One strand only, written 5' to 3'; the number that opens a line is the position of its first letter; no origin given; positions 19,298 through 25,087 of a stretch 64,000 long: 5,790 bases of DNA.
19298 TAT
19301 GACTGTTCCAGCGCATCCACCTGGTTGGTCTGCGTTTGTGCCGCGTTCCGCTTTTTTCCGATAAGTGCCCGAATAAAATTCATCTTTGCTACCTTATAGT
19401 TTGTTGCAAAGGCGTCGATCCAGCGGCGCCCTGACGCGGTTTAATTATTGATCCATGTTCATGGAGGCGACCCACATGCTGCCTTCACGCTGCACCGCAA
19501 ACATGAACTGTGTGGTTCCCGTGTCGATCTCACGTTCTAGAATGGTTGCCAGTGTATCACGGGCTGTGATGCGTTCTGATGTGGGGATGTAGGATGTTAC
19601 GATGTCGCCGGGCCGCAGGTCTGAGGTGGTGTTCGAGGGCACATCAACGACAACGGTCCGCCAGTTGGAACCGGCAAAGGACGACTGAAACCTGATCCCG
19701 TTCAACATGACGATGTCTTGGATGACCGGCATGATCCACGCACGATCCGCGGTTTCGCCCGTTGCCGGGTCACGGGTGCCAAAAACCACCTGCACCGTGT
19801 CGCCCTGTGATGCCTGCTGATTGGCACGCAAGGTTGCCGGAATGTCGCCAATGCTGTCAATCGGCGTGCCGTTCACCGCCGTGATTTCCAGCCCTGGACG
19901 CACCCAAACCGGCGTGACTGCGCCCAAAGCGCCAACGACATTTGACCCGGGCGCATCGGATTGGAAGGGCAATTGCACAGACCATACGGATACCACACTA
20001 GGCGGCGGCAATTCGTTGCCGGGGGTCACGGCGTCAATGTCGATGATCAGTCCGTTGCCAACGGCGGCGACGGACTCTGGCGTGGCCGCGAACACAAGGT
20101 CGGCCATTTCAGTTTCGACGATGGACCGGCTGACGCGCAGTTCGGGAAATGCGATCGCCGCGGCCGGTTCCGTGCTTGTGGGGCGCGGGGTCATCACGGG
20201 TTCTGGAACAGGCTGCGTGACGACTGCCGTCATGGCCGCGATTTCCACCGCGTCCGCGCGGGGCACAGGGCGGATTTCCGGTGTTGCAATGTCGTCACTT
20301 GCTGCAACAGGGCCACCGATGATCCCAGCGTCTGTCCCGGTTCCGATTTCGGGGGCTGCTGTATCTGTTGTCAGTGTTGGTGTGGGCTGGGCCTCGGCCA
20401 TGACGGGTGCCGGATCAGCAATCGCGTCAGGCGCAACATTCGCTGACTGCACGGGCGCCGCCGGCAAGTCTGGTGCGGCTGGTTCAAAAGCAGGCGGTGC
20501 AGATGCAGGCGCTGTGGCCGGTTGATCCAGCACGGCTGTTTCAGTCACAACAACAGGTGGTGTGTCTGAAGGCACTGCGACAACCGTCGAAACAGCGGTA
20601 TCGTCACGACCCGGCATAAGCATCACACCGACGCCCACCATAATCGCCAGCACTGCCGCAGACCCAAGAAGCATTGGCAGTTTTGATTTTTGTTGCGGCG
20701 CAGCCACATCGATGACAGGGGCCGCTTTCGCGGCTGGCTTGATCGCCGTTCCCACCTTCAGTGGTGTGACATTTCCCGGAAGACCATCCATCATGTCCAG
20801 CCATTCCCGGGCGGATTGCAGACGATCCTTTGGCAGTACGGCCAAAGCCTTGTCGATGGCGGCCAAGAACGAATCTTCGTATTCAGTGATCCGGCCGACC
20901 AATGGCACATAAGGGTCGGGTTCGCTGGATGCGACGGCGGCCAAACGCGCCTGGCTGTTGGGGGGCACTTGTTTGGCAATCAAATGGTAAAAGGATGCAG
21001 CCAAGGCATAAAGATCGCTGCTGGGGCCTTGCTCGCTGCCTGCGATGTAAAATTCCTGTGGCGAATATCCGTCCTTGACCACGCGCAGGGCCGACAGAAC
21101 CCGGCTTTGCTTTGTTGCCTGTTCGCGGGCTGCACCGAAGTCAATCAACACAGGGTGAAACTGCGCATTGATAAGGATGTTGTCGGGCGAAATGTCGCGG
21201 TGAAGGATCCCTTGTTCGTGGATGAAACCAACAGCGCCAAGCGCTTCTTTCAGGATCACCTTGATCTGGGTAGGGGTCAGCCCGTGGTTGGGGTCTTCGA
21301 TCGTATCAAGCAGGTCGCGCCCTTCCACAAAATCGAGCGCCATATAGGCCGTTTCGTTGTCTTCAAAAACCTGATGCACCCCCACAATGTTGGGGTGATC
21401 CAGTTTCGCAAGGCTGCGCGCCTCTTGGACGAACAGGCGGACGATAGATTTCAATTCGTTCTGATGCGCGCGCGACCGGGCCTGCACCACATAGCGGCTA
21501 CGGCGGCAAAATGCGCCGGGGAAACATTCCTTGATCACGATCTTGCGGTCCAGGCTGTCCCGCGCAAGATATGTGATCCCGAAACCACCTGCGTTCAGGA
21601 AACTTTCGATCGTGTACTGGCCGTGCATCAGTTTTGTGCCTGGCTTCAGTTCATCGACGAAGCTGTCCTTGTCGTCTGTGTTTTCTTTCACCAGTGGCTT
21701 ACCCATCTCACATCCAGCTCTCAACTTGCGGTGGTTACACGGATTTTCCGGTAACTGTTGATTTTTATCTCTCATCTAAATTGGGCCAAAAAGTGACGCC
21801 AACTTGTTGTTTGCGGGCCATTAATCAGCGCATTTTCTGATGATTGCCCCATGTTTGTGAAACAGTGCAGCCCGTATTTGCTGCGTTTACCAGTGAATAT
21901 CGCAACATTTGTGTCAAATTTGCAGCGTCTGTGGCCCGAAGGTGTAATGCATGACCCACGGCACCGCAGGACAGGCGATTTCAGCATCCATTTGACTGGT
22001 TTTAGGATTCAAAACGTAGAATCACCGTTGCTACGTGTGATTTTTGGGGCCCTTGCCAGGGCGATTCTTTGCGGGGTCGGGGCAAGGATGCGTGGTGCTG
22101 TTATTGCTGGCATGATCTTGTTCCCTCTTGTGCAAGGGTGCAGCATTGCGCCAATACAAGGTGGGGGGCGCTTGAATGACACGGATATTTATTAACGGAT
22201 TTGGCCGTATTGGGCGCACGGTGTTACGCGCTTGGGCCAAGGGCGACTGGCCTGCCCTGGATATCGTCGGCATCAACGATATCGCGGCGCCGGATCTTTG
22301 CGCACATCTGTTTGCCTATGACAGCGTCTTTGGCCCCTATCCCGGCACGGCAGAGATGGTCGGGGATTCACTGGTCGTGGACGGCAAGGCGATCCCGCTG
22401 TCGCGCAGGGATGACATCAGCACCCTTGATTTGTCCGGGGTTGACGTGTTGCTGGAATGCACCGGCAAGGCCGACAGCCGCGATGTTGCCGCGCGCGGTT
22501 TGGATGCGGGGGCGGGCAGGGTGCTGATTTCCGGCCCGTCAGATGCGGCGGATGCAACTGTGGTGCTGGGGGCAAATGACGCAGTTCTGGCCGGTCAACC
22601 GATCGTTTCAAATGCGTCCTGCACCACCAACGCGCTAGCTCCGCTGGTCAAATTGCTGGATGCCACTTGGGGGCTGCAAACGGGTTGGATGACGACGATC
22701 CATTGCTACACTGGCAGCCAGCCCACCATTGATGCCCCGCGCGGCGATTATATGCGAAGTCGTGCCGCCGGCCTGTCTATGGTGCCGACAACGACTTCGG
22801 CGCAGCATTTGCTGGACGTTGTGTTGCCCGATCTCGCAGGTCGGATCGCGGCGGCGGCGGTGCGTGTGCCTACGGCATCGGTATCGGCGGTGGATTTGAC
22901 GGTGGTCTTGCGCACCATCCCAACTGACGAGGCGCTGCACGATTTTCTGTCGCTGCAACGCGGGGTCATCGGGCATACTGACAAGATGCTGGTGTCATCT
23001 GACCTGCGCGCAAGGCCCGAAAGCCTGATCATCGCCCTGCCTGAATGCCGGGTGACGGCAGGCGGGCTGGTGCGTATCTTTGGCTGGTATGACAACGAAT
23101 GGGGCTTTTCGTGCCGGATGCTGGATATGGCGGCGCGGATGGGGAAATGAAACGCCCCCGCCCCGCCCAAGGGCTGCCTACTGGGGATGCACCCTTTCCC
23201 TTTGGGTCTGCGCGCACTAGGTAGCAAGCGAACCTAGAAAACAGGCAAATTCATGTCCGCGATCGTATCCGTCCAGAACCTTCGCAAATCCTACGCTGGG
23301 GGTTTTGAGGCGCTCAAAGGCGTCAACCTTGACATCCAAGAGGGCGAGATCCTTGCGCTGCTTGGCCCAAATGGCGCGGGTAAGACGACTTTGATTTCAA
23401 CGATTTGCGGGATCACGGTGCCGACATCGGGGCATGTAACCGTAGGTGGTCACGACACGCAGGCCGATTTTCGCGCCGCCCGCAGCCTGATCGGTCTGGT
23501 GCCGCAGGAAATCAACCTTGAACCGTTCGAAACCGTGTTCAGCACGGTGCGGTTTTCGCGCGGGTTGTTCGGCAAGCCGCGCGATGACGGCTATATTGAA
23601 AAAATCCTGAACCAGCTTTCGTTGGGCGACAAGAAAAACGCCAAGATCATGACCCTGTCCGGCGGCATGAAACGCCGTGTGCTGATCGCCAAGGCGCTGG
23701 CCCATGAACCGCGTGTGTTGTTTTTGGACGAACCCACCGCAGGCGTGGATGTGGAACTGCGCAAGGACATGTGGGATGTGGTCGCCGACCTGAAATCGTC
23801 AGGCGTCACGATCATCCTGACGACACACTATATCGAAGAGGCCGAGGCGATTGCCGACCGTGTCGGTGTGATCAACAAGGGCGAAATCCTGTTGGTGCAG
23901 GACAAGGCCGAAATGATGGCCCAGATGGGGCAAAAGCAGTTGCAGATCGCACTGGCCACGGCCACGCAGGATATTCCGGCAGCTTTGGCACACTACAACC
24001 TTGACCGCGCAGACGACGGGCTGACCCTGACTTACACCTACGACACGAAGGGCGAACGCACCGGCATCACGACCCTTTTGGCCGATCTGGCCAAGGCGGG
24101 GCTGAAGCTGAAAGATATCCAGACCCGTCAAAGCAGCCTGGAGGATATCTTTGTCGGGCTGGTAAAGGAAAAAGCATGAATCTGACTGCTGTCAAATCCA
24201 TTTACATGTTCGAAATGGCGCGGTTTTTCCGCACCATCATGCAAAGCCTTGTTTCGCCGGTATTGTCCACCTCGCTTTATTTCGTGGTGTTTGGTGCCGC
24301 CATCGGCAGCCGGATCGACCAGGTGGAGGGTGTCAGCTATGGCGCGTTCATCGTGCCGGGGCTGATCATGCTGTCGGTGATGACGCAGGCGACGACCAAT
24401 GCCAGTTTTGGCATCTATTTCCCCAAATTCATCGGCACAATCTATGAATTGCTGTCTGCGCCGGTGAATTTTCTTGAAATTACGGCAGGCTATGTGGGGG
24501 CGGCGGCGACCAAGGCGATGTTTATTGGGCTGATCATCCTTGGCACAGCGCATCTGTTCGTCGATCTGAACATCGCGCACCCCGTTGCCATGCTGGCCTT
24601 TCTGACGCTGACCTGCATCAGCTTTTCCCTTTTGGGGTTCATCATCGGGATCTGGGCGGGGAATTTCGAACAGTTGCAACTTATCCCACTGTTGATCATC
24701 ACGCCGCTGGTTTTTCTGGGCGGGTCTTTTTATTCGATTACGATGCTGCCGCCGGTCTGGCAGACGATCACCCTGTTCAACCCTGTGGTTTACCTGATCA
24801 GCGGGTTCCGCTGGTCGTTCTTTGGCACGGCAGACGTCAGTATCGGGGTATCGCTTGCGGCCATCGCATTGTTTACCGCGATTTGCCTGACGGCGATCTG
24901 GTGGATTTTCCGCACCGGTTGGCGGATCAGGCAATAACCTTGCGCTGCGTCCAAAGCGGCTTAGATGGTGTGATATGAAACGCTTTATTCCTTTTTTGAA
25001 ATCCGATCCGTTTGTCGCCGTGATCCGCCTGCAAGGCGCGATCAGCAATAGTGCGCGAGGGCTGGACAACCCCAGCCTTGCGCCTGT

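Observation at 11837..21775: Eight-gene kinase / FHA / PP2C + triple dynamin-like GTPase + Roadblock-like operon: candidate uncharacterised phospho-regulated membrane-remodelling or Eleos-like defence system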

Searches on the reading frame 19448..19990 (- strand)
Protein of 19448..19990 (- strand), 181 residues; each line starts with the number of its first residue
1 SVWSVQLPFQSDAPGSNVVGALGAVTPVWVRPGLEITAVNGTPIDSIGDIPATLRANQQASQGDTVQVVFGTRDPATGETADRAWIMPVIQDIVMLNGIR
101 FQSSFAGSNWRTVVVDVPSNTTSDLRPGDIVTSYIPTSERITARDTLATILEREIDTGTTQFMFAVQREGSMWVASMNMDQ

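Call 72: search_solved_structures(query=A4, max_evalue=5, show_alignments=2)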
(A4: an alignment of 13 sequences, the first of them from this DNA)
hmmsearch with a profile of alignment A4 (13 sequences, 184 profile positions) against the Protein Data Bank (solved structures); distinct sequences matched with E-value up to 5: 26.
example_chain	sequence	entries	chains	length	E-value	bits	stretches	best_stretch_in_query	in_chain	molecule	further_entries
3mh5_A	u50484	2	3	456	0.00017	24.4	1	30-168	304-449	Protease do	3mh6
3mh4_A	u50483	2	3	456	0.00017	24.4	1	30-168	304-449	Protease do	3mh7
6jjk_A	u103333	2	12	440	0.00027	23.8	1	30-134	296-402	Periplasmic serine endoprotease DegP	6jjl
3otp_A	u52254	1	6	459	0.0003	23.6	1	30-134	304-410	Protease do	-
2zle_A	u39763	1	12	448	0.0003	23.6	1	30-95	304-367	Protease do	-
1ky9_A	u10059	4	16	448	0.0003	23.6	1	30-95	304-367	PROTEASE DO | Periplasmic serine endoprotease DegP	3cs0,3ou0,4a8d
6jjo_A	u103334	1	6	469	0.00032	23.5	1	30-95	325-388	Periplasmic serine endoprotease DegP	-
8f0a_A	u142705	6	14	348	0.0046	19.7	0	79-121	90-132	Periplasmic serine endoprotease DegP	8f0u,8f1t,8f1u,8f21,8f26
4ynn_A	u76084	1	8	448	0.014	18.2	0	30-57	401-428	Protease DO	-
4a8a_A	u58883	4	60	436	0.058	16.2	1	30-98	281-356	PERIPLASMIC PH-DEPENDENT SERINE ENDOPROTEASE DEGQ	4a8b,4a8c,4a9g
8kic_D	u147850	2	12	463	0.07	15.9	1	30-61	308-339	peptidase Do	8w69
4or1_A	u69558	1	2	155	0.12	15.2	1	14-62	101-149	Invasin homolog AafB, Major fimbrial subunit of aggregative adherence fimbria II AafA chim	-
7ltq_A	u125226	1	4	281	0.28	14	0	83-121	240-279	Histidine kinase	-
5l1d_B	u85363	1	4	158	0.3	13.9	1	46-107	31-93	Peptidyl-prolyl cis-trans isomerase FKBP1B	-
10br_A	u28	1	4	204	0.32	13.7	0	30-62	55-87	Periplasmic serine protease DO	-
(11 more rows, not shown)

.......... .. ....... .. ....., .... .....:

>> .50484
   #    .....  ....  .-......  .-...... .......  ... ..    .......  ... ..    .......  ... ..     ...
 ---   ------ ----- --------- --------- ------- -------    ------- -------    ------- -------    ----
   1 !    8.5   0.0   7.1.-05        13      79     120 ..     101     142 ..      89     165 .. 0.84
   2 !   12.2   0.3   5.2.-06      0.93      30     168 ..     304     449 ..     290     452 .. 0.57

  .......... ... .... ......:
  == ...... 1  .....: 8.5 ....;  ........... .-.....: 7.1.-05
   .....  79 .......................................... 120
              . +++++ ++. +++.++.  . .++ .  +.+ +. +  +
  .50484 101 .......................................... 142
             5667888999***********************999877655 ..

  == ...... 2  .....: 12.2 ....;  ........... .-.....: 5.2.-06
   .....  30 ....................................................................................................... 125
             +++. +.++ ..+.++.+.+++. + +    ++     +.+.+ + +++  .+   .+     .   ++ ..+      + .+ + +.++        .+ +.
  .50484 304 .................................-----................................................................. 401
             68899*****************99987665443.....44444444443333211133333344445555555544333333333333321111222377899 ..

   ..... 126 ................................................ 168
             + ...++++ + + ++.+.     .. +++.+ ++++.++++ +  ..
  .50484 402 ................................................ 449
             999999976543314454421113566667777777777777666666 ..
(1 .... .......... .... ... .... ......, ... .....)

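Call 73: search_protein_families(library=pfam, alignment_id=A4, max_evalue=1)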
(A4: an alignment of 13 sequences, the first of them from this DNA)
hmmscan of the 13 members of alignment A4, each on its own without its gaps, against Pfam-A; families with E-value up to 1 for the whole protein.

A. member 1, seq(181 aa): 2 families
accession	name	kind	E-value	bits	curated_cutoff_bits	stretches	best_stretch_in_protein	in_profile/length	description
PF13180.12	PDZ_2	-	0.013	16.2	27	0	98-133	4-38/80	PDZ domain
PF17820.7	PDZ_6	-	0.013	15.7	27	0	31-56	17-42/54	PDZ domain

B. families by the number of members that match (of 13 scanned): 8 families
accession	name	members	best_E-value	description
PF17820.7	PDZ_6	7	7.5e-06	PDZ domain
PF13180.12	PDZ_2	5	0.0027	PDZ domain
PF00595.29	PDZ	4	1.1e-05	PDZ domain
PF14685.13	PDZ_Tricorn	3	0.043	Tricorn protease PDZ domain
PF17816.7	PDZ_4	1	0.032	PDZ domain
PF19805.5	DUF6288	1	0.074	Family of unknown function (DUF6288)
PF15915.11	BAT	1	0.19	GAF and HTH_10 associated domain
PF16807.11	Phage_tail_terminator_4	1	0.25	Putative tail termination protein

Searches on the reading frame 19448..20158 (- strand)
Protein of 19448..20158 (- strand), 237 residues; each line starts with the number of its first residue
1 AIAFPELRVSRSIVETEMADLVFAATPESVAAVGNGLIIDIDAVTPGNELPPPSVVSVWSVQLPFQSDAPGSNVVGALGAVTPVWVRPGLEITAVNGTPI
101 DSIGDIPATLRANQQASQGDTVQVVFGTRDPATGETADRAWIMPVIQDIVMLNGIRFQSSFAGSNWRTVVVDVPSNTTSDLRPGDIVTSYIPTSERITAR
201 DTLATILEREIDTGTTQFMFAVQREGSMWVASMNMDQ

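Call 61: search_solved_structures(query=window:19448-20158:-, max_evalue=5)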
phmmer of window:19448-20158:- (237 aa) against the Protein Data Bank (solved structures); distinct sequences matched with E-value up to 5: 9.
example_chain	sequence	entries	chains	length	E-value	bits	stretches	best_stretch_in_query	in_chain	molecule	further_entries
4ai4_A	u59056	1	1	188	0.047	16.7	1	123-171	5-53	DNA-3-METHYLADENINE GLYCOSYLASE I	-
4aia_A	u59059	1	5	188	0.12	15.3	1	123-171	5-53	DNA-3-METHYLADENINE GLYCOSYLASE I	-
4ai5_A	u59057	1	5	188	0.12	15.3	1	123-171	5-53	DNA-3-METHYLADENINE GLYCOSYLASE I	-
2jg6_A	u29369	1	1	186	0.16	15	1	124-171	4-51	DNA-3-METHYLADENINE GLYCOSIDASE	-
1vrm_A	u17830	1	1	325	0.72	12.8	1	125-175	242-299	hypothetical protein TM1553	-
3ww9_A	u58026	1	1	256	0.97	12.4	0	43-115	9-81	pizza6 protein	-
3wwa_A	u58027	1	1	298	1.1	12.3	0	43-115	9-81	Pizza7H protein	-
6rej_A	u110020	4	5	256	1.6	11.7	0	42-115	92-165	Pizza6-SH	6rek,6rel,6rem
6qsd_A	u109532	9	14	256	4.8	10.1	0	43-188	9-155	Pizza6S | Pizza6-S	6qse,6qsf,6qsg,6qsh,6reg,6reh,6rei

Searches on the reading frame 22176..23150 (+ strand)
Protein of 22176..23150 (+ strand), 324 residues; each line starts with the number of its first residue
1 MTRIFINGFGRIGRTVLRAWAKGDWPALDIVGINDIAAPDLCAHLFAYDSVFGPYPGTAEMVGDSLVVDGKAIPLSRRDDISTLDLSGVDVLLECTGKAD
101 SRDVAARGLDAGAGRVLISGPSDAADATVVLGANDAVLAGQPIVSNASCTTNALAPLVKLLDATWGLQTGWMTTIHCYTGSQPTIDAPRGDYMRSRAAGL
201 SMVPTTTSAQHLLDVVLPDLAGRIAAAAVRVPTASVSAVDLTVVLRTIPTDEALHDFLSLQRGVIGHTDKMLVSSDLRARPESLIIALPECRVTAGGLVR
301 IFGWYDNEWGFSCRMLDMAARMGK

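Call 10: search_protein_families(library=pfam, proteins=[window:22176-23150:+], max_evalue=0.01)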
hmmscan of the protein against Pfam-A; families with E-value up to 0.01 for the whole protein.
window:22176-23150:+ (324 aa): 2 families
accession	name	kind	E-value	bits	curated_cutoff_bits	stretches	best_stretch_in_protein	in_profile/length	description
PF02800.25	Gp_dh_C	-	1.9e-34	118.9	24.4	1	154-305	1-158/158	Glyceraldehyde 3-phosphate dehydrogenase, C-terminal domain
PF00044.30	Gp_dh_N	-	1.5e-25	89.8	31.7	1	3-100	2-99/101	Glyceraldehyde 3-phosphate dehydrogenase, NAD binding domain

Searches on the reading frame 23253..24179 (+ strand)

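Call 10: search_protein_families(library=pfam, proteins=[window:23253-24179:+], max_evalue=0.01)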
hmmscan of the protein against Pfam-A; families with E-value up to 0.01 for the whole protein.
window:23253-24179:+ (308 aa): 10 families
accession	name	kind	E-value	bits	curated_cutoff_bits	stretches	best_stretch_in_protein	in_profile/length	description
PF00005.33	ABC_tran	-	3.4e-37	128.6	25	1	21-163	1-137/137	ABC transporter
PF13304.12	AAA_21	-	3.7e-11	44.1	27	1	118-192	221-298/304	AAA domain, putative AbiEii toxin, Type IV TA system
PF13476.12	AAA_23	-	0.00062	20.9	27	1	18-54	7-42/201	AAA domain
PF13175.12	AAA_15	-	0.00079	19.6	32.1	0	18-51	11-43/374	AAA ATPase domain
PF13555.12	AAA_29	-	0.00088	19.4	27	1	23-59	14-50/61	P-loop containing region of AAA domain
PF00004.35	AAA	-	0.0031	18.4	21.2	0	35-196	2-113/131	ATPase family associated with various cellular activities (AAA)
PF13479.12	AAA_24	-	0.0052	17.1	27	0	34-51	5-22/195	AAA domain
PF13191.12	AAA_16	-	0.0061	17.5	32.6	0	30-159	23-139/167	AAA ATPase domain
PF13732.12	DrrA1-3_C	-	0.0068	17.5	27.4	0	220-303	5-80/81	ATP-binding protein DrrA1-3-like, C-terminal domain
PF00702.32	Hydrolase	-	0.0094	16.8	26.4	0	149-207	75-138/191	haloacid dehalogenase-like hydrolase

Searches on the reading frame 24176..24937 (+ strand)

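Call 10: search_protein_families(library=pfam, proteins=[window:24176-24937:+], max_evalue=0.01)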
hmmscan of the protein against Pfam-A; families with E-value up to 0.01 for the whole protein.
window:24176-24937:+ (253 aa): 2 families
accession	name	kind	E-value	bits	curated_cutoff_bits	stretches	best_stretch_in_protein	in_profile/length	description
PF01061.29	ABC2_membrane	-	8.5e-29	101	26.9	1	5-216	2-211/211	ABC-2 type transporter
PF12698.13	ABC2_membrane_3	-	1.4e-08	34.7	31.6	1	53-243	158-347/347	ABC-2 family transporter protein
